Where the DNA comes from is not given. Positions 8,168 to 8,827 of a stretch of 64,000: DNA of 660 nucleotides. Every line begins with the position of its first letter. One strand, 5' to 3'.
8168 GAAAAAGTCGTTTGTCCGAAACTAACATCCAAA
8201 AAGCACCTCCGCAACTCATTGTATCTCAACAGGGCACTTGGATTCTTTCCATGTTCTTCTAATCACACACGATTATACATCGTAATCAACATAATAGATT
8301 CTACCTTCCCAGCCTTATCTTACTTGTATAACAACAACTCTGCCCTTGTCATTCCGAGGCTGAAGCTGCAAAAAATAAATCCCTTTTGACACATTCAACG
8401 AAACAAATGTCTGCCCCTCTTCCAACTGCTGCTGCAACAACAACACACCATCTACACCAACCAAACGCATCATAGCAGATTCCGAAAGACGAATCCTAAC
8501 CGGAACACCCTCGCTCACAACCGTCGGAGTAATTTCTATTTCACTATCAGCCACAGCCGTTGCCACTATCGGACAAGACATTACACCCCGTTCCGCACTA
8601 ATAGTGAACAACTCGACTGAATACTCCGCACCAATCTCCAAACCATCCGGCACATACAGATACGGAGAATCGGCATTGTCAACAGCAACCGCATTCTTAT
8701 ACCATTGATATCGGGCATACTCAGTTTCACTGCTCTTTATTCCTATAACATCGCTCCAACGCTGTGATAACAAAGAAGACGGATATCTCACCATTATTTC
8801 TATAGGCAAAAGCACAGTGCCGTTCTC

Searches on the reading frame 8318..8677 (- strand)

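Call 68: search_protein_families(library=pfam, proteins=[window:8318-8677:-], max_evalue=1)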
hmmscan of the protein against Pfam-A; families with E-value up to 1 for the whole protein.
window:8318-8677:- (120 aa): 1 family
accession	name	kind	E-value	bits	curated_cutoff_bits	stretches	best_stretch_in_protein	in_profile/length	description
PF18962.6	Por_Secre_tail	-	0.18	12.6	27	1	70-111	24-68/75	Secretion system C-terminal sorting domain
